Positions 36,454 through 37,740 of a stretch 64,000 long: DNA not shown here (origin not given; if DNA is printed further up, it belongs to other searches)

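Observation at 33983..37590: PreA-like reductase, dihydropyrimidinase-like enzyme and divergent carbamoyltransferase in one operon with carbamate kinase: phosphorolytic decarbamoylation in place of hydrolytic beta-ureidopropionase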

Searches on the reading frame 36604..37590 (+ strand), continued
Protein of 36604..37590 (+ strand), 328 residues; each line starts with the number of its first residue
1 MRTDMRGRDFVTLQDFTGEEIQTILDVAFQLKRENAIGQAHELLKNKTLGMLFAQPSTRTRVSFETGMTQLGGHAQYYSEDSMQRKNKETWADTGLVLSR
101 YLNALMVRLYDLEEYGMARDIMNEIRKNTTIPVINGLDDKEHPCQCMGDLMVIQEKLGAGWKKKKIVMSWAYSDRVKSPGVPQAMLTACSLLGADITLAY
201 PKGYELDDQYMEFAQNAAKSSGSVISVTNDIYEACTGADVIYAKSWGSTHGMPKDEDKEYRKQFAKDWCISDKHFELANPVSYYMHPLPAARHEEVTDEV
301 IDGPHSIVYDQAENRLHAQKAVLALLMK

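Call 39: find_encoding_contigs(protein=P0058, flank=10000, max_places=1)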
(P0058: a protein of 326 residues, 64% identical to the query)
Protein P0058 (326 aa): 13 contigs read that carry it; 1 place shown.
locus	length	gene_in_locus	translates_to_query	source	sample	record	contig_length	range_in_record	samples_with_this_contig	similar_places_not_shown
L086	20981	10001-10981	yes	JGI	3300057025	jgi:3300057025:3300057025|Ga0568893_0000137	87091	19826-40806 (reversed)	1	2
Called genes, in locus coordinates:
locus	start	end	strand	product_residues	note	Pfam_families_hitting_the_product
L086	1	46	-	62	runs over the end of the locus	PF13458:Peripla_BP_6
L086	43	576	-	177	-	PF13433:Peripla_BP_5, PF13458:Peripla_BP_6, PF01094:ANF_receptor (weak)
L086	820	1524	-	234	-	PF02607:B12-binding_2, PF02310:B12-binding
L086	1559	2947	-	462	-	PF05369:MtmB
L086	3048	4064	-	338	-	-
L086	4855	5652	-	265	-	-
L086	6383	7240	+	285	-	PF09339:HTH_IclR (weak), PF01614:IclR_C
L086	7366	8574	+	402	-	PF01180:DHO_dh, PF00037:Fer4 (faint), PF12797:Fer4_2 (faint), PF12837:Fer4_6 (faint), PF14697:Fer4_21, PF12838:Fer4_7 (weak)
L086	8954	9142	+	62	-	PF03486:HI0933_like (weak), PF07992:Pyr_redox_2, PF13450:NAD_binding_8 (weak), PF13738:Pyr_redox_3 (weak)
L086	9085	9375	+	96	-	-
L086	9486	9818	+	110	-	-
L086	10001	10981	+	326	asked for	PF02729:OTCace_N, PF00185:OTCace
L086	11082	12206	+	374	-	PF00155:Aminotran_1_2, PF00266:Aminotran_5 (faint)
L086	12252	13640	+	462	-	PF03972:MmgE_PrpD_N, PF19305:MmgE_PrpD_C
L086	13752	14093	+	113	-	PF01527:HTH_Tnp_1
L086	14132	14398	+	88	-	-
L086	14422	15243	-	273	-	PF13565:HTH_32 (faint), PF13276:HTH_21, PF00665:rve, PF13358:DDE_3 (faint), PF13683:rve_3, PF13333:rve_2 (weak)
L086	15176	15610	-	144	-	PF06627:DUF1153, PF13518:HTH_28 (weak)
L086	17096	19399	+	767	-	PF13384:HTH_23 (faint), PF13518:HTH_28 (weak), PF13551:HTH_29 (faint), PF21804:Transposase_29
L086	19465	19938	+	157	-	PF12797:Fer4_2 (faint), PF13247:Fer4_11, PF12838:Fer4_7, PF13187:Fer4_9 (weak), PF14697:Fer4_21 (weak), PF25160:LdpA_Fe-S-bd, PF00037:Fer4 (weak), PF12837:Fer4_6 (weak), +3 more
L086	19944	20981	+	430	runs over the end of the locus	PF01266:DAO (faint), PF07992:Pyr_redox_2, PF01593:Amino_oxidase (faint), PF13738:Pyr_redox_3 (weak), PF00070:Pyr_redox, PF01494:FAD_binding_3 (weak), PF18267:Rubredoxin_C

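Call 40: find_encoding_contigs(protein=P0094, flank=10000, max_places=1)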
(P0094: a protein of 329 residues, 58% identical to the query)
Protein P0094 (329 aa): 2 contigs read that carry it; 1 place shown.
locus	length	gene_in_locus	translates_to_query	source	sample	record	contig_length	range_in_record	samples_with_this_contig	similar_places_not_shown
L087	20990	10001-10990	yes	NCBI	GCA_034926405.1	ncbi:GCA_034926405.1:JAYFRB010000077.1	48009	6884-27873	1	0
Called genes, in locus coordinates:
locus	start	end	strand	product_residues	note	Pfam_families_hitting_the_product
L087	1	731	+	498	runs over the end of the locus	PF01970:TctA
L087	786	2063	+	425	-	PF00266:Aminotran_5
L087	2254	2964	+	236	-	PF17645:Amdase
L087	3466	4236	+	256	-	PF09339:HTH_IclR, PF01614:IclR_C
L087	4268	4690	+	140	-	-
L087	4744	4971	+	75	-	PF12797:Fer4_2 (weak), PF12837:Fer4_6 (faint), PF13237:Fer4_10, PF00037:Fer4 (weak), PF14697:Fer4_21 (weak), PF12838:Fer4_7, PF13187:Fer4_9, PF00037:Fer4 (weak), +2 more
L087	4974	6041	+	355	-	PF01855:POR_N, PF17147:PFOR_II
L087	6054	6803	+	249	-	PF02775:TPP_enzyme_C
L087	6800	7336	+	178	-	PF01558:POR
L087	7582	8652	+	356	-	PF02615:Ldh_2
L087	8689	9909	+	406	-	PF01180:DHO_dh, PF00037:Fer4 (faint), PF12797:Fer4_2 (faint), PF12838:Fer4_7 (weak), PF13187:Fer4_9 (faint), PF13237:Fer4_10 (weak), PF14697:Fer4_21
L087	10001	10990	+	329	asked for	PF02729:OTCace_N, PF00185:OTCace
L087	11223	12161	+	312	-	PF00696:AA_kinase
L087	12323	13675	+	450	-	PF07969:Amidohydro_3 (faint), PF01979:Amidohydro_1, PF12890:DHOase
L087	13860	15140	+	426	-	PF09861:Lar_N, PF21113:LarA_C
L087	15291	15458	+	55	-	-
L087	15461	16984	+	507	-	PF00474:SSF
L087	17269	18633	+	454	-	PF03972:MmgE_PrpD_N, PF19305:MmgE_PrpD_C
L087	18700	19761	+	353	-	PF05145:AbrB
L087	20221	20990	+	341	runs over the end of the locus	PF00356:LacI, PF00532:Peripla_BP_1, PF13407:Peripla_BP_4, PF13377:Peripla_BP_3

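Call 41: find_related_loci(query=A1, collection=metagenome_contigs, flank=10000)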
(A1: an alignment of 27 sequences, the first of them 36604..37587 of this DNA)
Query A1 (328 aa) in metagenome_contigs; peptide patterns used: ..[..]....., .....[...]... (x = any residue, [..] = any of these).
600 stretches matched a pattern (row limit reached: there are more); 585 encode a relative of the query (tblastn E <= 1e-3); the best 80 are kept; 80 distinct loci.
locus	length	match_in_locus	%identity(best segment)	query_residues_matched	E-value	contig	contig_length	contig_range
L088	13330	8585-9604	45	3-327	8e-83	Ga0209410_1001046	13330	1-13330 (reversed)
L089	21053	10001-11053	43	1-327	4e-82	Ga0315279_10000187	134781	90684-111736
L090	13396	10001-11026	43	5-328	1e-81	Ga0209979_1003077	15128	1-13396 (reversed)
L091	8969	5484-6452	42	1-325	2e-81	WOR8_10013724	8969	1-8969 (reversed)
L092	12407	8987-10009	42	3-327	6e-81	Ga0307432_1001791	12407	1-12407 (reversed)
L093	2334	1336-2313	41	1-328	1e-80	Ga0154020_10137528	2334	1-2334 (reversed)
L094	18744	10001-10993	42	1-327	1e-77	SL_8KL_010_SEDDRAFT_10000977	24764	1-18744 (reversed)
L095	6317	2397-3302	44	5-322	2e-76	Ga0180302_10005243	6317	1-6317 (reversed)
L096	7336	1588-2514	40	2-327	1e-75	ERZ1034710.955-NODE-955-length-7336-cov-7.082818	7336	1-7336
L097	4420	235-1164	42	1-327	3e-74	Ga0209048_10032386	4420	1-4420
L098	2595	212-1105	41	5-323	2e-75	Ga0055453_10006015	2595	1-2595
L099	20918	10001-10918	41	5-327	4e-73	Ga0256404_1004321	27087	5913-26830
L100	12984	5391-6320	41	1-327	1e-72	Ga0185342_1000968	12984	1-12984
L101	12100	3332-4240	42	1-320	2e-72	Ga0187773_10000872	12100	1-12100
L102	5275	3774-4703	41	1-327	2e-72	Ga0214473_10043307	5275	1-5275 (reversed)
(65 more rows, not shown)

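Call 42: find_encoding_contigs(protein=P0047, flank=10000, max_places=1)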
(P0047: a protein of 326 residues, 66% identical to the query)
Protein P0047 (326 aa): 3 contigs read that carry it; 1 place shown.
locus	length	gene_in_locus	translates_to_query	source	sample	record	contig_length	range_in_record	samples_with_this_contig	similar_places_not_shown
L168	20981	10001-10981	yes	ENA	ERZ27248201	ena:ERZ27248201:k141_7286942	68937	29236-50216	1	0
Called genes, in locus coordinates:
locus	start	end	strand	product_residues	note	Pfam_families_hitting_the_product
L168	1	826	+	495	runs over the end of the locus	-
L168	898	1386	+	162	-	PF07331:TctB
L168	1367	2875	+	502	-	PF01970:TctA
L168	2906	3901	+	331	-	PF03401:TctC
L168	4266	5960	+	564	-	PF00890:FAD_binding_2, PF03486:HI0933_like (faint), PF02910:Succ_DH_flav_C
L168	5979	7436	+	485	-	PF13085:Fer2_3, PF13183:Fer4_8, PF13237:Fer4_10 (weak), PF12838:Fer4_7 (weak), PF02754:CCG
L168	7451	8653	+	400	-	PF01180:DHO_dh, PF01207:Dus (faint), PF12837:Fer4_6 (faint), PF13237:Fer4_10 (weak), PF14697:Fer4_21, PF12838:Fer4_7, PF00037:Fer4 (weak), PF12797:Fer4_2 (weak), +2 more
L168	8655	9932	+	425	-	PF14691:Fer4_20, PF00070:Pyr_redox (faint), PF01266:DAO (weak), PF07992:Pyr_redox_2, PF13450:NAD_binding_8 (weak), PF13738:Pyr_redox_3 (faint)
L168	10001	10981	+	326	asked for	PF02729:OTCace_N, PF00185:OTCace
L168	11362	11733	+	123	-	PF02754:CCG (weak)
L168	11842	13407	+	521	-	PF00890:FAD_binding_2, PF01266:DAO, PF03486:HI0933_like (faint), PF12831:FAD_oxidored (faint)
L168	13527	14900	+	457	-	PF03972:MmgE_PrpD_N, PF19305:MmgE_PrpD_C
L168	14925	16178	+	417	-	PF00330:Aconitase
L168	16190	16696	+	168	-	PF00694:Aconitase_C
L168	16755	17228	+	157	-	PF07331:TctB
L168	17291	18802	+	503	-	PF01970:TctA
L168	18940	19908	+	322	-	PF03401:TctC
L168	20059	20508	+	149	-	PF03972:MmgE_PrpD_N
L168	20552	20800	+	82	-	PF00941:FAD_binding_5 (weak)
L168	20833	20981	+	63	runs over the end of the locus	PF01614:IclR_C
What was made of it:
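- L168, L086 and L087 also link PreA, TC and PrpD (calls 39, 40, 42). Some related loci place alpha-type aminotransferases or an Asp-oxidase-like flavoprotein beside TC (calls 39, 40, 42). AspAT-family or NadB-like genes lie next to TC in L086 and L168 (calls 39, 42).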

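Call 43: find_encoding_contigs(protein=P0060, flank=10000, max_places=1)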
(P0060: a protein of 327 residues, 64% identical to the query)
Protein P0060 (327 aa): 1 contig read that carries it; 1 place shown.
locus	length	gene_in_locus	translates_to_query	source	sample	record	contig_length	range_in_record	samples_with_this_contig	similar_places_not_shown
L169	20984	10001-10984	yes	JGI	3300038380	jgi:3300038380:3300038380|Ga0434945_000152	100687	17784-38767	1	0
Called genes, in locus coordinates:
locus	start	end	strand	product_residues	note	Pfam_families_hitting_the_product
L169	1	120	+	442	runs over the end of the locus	PF07969:Amidohydro_3 (faint), PF01979:Amidohydro_1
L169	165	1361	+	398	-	PF00291:PALP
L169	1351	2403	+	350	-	PF00291:PALP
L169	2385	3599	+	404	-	PF01546:Peptidase_M20, PF07687:M20_dimer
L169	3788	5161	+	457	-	PF00483:NTP_transferase, PF12804:NTP_transf_3, PF01066:CDP-OH_P_transf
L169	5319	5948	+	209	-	-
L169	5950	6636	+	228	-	-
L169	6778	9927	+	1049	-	PF01590:GAF, PF13185:GAF_2, PF13492:GAF_3, PF00989:PAS, PF08448:PAS_4, PF13188:PAS_8, PF13426:PAS_9, PF08447:PAS_3, +14 more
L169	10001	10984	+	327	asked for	PF02729:OTCace_N, PF00185:OTCace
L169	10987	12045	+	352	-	PF02729:OTCace_N, PF00185:OTCace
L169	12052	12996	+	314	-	PF00696:AA_kinase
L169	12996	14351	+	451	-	PF07969:Amidohydro_3 (faint), PF01979:Amidohydro_1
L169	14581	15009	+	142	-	PF00376:MerR, PF13411:MerR_1, PF09278:MerR-DNA-bind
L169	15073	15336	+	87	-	PF13192:Thioredoxin_3, PF00462:Glutaredoxin (weak)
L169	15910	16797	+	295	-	PF13860:FlgD_ig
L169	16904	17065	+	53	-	-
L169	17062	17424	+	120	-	PF13730:HTH_36 (faint), PF00392:GntR, PF13412:HTH_24 (faint), PF13545:HTH_Crp_2 (faint), PF02082:Rrf2 (faint)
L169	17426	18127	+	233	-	PF00005:ABC_tran, PF13304:AAA_21 (weak)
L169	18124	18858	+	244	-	PF12730:ABC2_membrane_4 (weak)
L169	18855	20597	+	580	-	PF13349:DUF4097, PF18939:DUF5686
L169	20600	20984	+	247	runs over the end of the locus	-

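Call 44: find_encoding_contigs(protein=P0120, flank=10000, max_places=1)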
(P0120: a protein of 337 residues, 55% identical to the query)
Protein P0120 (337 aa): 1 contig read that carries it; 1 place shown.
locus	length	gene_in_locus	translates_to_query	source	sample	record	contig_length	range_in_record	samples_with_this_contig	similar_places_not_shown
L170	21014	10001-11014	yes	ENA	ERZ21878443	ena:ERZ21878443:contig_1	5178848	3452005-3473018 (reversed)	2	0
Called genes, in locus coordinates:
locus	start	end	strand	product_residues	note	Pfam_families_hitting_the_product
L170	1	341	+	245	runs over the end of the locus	PF02527:GidB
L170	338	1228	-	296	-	PF00482:T2SSF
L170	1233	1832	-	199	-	PF21176:RecR_HhH, PF02132:RecR_ZnF (weak), PF13662:Toprim_4, PF01751:Toprim, PF21175:RecR_C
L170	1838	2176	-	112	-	PF02575:YbaB_DNA_bd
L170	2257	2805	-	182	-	PF00227:Proteasome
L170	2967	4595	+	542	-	-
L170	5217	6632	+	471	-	-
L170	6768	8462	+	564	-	PF00749:tRNA-synt_1c, PF03950:tRNA-synt_1c_C, PF20974:tRNA-synt_1c_C2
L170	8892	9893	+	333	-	PF01595:CNNM, PF00571:CBS, PF03471:CorC_HlyC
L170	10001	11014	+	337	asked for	PF02729:OTCace_N, PF00185:OTCace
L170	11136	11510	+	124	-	PF20460:DUF6713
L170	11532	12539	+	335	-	PF13690:CheX, PF04509:CheC (faint), PF13690:CheX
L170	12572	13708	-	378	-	PF01887:SAM_HAT_N, PF20257:SAM_HAT_C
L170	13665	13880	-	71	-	PF11211:DUF2997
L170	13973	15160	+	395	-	PF00989:PAS, PF13426:PAS_9, PF00072:Response_reg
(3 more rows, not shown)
